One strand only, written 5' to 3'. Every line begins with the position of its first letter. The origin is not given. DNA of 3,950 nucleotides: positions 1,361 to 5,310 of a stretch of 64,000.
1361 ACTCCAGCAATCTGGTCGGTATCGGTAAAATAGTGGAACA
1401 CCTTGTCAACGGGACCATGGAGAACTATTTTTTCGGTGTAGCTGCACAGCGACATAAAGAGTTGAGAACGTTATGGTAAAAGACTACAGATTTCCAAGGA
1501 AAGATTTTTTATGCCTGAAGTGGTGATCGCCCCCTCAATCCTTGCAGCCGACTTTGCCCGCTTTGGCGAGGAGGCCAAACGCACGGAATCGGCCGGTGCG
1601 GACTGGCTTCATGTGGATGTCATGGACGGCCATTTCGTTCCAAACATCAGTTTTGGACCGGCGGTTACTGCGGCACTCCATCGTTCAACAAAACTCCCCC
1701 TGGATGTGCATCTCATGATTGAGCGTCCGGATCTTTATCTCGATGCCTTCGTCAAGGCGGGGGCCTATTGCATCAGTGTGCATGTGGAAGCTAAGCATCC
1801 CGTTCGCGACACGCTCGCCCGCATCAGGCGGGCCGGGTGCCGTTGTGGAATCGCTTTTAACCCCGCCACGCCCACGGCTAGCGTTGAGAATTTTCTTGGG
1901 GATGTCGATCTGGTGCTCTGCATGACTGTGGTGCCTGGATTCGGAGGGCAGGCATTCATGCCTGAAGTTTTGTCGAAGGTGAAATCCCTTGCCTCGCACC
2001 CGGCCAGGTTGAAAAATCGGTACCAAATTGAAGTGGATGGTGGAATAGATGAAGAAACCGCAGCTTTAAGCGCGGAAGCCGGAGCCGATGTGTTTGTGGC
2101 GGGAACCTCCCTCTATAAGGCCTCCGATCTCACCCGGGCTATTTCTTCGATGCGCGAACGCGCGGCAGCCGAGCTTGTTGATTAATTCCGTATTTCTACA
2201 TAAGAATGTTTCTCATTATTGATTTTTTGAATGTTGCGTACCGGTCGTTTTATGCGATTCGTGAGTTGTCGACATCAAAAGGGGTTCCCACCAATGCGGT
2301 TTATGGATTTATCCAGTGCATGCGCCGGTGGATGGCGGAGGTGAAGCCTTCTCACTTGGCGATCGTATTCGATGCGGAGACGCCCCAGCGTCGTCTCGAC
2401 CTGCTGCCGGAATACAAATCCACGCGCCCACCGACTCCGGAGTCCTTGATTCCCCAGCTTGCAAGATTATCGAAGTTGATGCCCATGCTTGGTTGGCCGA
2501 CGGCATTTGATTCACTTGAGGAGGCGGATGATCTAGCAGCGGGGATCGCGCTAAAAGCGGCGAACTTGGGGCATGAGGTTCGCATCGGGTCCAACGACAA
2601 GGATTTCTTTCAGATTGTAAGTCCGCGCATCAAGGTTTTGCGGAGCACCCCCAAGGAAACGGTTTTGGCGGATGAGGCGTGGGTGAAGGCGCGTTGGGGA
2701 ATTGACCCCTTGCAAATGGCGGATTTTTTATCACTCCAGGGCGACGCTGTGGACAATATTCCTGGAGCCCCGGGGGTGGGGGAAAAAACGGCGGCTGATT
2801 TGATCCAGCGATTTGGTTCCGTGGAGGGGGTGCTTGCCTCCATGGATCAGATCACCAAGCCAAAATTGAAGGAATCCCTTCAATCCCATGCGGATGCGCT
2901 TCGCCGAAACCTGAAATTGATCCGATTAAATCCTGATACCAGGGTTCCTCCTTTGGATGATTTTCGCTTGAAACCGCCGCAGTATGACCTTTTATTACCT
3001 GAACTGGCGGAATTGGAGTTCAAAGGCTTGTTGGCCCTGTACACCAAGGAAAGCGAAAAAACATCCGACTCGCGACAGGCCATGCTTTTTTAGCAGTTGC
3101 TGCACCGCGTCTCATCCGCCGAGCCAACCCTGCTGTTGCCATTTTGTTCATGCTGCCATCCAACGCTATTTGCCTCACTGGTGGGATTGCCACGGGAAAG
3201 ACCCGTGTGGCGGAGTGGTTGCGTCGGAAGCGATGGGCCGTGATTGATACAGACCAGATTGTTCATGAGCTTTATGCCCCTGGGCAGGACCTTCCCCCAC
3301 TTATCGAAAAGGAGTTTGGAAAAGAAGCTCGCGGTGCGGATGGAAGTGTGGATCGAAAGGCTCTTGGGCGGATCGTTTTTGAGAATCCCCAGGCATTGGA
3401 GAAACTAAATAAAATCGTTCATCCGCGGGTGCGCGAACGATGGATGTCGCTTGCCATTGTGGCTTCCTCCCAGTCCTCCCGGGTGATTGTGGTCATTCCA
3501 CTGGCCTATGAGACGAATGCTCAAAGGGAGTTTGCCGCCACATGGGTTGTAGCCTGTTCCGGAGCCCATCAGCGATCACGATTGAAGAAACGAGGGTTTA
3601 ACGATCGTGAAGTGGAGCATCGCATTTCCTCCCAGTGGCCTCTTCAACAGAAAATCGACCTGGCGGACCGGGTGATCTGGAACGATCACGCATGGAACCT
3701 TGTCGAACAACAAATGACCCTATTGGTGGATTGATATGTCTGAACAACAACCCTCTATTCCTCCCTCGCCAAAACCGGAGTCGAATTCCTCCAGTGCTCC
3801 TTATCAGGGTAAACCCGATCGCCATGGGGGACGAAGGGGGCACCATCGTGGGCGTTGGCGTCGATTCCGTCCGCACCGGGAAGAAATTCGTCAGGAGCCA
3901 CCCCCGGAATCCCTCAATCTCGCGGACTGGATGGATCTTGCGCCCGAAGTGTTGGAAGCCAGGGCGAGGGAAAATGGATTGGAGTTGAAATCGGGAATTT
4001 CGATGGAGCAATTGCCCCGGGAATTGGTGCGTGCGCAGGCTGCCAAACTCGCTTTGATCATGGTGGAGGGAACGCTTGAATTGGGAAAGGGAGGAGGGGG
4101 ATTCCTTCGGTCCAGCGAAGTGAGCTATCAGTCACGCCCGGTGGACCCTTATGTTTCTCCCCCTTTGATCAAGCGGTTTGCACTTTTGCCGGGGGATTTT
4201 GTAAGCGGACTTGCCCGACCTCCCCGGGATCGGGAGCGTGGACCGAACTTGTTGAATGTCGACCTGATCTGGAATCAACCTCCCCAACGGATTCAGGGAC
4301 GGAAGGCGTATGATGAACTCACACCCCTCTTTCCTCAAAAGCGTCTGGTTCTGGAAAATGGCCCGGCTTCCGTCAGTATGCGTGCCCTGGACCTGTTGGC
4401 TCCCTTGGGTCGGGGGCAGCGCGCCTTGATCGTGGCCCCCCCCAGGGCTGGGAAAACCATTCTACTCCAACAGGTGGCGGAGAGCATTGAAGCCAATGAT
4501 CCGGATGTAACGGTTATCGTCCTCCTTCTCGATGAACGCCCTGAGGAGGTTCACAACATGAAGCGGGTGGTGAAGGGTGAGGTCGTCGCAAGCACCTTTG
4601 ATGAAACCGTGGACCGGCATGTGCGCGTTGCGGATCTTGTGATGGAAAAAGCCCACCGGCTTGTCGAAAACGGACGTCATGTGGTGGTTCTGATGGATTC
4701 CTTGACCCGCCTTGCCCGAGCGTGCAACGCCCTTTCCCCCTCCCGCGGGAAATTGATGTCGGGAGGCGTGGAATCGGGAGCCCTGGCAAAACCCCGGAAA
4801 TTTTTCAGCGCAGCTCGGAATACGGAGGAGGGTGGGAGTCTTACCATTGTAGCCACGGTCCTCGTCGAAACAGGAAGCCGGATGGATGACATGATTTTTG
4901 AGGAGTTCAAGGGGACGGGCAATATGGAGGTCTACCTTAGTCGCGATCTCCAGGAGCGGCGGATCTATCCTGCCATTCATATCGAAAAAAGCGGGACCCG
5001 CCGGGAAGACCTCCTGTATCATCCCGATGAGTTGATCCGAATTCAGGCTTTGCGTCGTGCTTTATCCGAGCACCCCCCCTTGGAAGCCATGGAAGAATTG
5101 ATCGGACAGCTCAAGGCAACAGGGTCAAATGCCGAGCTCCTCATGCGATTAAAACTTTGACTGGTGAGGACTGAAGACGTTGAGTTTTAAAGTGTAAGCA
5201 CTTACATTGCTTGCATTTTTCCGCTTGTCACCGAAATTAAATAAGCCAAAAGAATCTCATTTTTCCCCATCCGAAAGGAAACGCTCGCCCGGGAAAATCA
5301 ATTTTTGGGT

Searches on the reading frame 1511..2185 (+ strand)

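Call 47: search_protein_families(library=pfam, proteins=[window:1511-2185:+], max_evalue=0.000001)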
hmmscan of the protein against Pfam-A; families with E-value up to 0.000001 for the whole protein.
window:1511-2185:+ (224 aa): 1 family
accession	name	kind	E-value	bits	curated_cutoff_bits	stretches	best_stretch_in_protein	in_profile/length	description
PF00834.25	Ribul_P_3_epim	-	1.3e-74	250.3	21.1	1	6-202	2-198/198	Ribulose-phosphate 3 epimerase family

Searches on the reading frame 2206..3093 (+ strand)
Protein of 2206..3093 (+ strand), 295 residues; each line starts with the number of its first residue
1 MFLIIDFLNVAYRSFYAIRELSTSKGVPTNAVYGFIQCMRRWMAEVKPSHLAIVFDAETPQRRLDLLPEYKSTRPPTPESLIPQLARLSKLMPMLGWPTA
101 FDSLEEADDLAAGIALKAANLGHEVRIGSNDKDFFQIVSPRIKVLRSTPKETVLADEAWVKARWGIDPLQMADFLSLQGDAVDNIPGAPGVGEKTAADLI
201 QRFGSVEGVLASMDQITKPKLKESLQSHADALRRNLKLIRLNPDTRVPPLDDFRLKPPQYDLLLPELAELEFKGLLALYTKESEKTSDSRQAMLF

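Call 47: search_protein_families(library=pfam, proteins=[window:2206-3093:+], max_evalue=0.000001)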
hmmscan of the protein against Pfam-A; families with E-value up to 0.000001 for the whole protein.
window:2206-3093:+ (295 aa): 2 families
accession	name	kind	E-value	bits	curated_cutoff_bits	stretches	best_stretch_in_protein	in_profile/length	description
PF02739.22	5_3_exonuc_N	-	3.9e-41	140.9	34.3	1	2-165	2-164/164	5'-3' exonuclease, N-terminal resolvase-like domain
PF01367.25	5_3_exonuc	-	9.7e-27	93.8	40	1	167-260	2-96/97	5'-3' exonuclease, C-terminal SAM fold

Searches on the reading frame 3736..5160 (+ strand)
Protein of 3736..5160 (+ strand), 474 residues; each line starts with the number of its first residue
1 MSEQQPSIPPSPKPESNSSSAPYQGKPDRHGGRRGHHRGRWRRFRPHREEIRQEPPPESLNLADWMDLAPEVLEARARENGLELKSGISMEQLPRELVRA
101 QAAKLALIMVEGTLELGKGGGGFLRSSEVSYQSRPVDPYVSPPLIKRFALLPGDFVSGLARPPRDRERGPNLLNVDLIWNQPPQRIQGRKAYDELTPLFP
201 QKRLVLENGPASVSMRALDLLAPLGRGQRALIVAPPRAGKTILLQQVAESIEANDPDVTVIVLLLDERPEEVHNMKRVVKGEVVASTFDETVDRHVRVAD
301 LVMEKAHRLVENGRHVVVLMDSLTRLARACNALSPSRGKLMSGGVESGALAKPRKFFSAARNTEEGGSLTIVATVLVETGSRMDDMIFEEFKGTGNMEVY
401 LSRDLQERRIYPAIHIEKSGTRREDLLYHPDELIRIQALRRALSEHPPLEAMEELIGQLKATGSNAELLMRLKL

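Call 47: search_protein_families(library=pfam, proteins=[window:3736-5160:+], max_evalue=0.000001)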
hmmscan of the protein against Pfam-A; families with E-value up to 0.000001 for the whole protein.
window:3736-5160:+ (474 aa): 2 families
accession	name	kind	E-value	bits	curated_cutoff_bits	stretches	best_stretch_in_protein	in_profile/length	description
PF00006.31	ATP-synt_ab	-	1.4e-29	103.7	29.5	1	215-419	2-211/213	ATP synthase alpha/beta family, nucleotide-binding domain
PF07497.18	Rho_RNA_bind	-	2.2e-17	63.1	27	1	110-183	1-72/73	Rho termination factor, RNA-binding domain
